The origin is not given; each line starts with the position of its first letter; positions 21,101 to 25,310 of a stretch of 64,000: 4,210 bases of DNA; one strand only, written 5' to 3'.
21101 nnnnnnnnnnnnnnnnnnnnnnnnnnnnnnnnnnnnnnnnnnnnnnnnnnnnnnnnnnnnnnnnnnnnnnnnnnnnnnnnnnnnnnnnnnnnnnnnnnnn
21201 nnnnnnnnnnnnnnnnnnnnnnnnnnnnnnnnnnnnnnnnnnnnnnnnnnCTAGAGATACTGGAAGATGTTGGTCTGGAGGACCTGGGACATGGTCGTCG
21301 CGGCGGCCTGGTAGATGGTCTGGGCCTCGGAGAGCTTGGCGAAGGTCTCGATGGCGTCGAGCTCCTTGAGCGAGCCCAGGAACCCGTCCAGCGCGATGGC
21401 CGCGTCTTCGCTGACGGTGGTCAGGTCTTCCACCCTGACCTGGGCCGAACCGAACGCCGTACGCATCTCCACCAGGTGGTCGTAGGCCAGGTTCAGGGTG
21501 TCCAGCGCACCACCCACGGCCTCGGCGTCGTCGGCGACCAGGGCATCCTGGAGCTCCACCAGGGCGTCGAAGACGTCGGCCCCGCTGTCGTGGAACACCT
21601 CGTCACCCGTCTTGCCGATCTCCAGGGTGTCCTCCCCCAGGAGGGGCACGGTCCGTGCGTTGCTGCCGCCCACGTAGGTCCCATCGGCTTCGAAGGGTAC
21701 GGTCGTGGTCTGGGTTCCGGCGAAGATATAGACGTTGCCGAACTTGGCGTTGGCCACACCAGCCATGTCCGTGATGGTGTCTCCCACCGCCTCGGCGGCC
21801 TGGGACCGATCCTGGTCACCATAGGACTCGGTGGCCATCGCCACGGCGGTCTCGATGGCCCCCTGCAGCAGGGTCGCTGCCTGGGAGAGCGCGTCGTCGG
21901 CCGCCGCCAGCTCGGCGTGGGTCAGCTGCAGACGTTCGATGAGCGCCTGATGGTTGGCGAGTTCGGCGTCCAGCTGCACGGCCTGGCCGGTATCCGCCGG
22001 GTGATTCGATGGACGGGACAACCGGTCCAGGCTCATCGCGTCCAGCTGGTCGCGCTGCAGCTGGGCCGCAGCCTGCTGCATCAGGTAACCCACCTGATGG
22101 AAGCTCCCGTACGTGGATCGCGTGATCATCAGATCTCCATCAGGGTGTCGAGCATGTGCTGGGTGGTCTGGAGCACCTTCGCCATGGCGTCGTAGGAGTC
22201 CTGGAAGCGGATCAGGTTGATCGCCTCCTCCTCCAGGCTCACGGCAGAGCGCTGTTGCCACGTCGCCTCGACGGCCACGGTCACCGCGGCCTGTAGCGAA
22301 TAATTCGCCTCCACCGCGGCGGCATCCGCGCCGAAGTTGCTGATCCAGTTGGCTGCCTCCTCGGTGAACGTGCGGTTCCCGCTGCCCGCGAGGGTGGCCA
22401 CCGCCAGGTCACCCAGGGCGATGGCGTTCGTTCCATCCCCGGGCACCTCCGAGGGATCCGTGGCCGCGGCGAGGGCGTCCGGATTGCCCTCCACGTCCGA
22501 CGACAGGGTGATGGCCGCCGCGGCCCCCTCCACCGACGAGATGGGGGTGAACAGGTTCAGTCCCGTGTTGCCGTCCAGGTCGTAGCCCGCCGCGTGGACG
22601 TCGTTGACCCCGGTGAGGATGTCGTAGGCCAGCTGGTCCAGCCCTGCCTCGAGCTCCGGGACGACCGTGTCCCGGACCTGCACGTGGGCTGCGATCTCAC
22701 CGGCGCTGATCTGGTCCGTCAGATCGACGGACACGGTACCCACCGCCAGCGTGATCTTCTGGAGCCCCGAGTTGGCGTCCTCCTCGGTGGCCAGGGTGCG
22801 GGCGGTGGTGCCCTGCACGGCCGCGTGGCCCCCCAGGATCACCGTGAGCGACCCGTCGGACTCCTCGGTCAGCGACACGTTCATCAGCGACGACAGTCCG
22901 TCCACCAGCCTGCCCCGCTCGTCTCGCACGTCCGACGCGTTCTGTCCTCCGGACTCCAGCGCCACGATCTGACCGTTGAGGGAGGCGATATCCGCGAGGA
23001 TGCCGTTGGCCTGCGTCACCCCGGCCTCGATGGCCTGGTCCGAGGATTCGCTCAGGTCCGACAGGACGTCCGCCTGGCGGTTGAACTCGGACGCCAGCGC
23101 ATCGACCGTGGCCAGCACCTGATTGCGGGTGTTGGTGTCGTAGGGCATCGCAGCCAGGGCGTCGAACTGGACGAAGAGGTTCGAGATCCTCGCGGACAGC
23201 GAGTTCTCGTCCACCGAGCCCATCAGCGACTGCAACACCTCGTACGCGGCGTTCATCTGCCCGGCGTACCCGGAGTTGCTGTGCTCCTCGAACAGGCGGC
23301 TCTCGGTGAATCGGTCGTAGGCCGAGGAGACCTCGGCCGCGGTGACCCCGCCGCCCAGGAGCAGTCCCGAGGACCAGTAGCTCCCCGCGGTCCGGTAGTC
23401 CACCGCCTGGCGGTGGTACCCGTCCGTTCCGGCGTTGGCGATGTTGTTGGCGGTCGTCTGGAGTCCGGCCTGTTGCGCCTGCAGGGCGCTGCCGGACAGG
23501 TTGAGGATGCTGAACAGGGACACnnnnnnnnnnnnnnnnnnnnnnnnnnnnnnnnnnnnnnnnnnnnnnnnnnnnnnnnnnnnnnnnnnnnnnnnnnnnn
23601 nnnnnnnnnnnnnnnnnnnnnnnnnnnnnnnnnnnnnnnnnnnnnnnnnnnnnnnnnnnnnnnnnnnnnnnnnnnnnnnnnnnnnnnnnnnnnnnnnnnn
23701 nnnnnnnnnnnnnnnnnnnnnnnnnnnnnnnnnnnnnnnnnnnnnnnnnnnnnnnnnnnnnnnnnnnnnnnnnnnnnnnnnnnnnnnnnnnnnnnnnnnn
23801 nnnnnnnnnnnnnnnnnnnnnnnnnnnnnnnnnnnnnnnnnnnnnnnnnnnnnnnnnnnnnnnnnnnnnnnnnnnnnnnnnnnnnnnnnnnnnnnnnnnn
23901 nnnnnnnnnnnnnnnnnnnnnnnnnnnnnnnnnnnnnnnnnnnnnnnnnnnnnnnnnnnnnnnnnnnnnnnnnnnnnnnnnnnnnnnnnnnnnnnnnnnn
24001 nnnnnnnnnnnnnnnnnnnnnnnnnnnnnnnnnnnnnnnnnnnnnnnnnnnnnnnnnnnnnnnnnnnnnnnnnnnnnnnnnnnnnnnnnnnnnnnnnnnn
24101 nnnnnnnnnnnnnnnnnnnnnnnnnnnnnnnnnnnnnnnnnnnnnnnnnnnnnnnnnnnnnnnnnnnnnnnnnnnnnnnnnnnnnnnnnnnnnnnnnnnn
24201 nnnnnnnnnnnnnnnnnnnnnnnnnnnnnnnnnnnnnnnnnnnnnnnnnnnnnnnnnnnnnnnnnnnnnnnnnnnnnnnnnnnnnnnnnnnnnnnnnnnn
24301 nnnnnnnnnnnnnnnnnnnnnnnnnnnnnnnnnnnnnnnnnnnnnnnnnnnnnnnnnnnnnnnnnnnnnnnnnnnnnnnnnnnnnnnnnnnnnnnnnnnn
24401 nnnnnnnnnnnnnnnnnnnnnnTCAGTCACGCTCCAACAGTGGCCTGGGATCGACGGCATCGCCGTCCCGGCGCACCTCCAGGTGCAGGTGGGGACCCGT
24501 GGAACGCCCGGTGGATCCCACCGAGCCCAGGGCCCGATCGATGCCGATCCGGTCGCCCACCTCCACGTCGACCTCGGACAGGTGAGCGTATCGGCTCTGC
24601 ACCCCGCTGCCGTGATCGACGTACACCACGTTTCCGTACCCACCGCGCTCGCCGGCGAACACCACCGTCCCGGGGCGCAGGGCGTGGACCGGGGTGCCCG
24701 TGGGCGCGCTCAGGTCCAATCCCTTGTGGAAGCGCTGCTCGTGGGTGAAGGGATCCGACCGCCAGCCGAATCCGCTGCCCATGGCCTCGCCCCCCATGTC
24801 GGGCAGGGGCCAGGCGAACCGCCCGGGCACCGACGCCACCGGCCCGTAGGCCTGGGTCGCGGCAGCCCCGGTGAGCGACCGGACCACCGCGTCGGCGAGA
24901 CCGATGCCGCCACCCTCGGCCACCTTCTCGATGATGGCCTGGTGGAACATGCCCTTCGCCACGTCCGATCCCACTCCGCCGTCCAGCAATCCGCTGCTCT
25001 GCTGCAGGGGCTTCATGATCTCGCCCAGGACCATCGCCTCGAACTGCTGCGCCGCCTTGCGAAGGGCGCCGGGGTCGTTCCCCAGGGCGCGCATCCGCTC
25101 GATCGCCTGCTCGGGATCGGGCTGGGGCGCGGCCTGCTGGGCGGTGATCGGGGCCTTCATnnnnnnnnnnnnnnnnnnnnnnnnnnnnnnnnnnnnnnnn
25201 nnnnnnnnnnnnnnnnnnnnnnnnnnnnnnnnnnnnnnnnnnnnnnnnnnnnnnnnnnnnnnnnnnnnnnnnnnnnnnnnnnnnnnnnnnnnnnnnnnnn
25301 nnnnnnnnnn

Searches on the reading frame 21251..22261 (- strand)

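Call 16: search_protein_families(library=pfam, proteins=[window:21251-22261:-])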
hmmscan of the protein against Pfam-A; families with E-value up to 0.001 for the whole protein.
window:21251-22261:- (336 aa): 2 families
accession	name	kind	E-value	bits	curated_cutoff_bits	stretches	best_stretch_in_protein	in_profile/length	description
PF00669.25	Flagellin_N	-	2.7e-08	34.4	26.6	1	61-185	14-139/139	Bacterial flagellin N-terminal helical region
PF00700.27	Flagellin_C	-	6e-06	26.9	23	1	256-336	4-86/86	Bacterial flagellin C-terminal helical region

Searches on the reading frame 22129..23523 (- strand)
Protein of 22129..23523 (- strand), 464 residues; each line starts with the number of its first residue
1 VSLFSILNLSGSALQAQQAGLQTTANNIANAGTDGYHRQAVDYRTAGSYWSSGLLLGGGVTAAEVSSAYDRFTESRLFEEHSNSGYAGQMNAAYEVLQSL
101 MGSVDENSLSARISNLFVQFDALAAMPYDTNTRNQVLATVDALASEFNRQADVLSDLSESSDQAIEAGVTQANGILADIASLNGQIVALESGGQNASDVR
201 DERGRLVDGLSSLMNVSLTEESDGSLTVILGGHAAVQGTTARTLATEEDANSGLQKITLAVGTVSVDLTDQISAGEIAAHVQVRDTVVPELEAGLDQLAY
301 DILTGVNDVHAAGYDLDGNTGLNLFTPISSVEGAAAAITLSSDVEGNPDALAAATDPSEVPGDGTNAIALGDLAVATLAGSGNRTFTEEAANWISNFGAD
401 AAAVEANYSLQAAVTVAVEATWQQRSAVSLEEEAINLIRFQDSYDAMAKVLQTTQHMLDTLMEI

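Call 16: search_protein_families(library=pfam, proteins=[window:22129-23523:-])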
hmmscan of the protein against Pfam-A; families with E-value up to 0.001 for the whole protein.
window:22129-23523:- (464 aa): 3 families
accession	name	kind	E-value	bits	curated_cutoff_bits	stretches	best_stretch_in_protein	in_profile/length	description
PF22638.1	FlgK_D1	-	5.3e-55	187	28.6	1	97-325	4-233/233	Flagellar hook-associated protein FlgK helical domain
PF06429.18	Flg_bbr_C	-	1.1e-07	31.7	23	1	425-463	7-45/46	Flagellar basal body rod FlgEFG protein C-terminal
PF00460.25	Flg_bb_rod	-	1.2e-07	31.9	20.7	1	7-36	1-30/31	Flagella basal body rod protein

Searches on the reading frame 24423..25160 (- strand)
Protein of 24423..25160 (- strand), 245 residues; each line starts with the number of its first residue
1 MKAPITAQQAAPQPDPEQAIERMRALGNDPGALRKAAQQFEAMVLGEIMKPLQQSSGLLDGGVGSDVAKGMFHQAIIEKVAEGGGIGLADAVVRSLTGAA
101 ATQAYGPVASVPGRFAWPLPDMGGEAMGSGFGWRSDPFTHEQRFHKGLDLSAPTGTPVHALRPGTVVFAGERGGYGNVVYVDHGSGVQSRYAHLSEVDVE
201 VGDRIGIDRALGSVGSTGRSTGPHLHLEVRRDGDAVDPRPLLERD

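Call 16: search_protein_families(library=pfam, proteins=[window:24423-25160:-])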
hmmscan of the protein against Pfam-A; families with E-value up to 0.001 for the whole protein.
window:24423-25160:- (245 aa): 2 families
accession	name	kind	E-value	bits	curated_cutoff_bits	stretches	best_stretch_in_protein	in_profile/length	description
PF01551.29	Peptidase_M23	-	3.2e-34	117.4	28.7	1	143-238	1-96/96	Peptidase family M23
PF10135.14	Rod-binding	-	3.6e-08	34.3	25.1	1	54-94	9-50/51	Rod binding protein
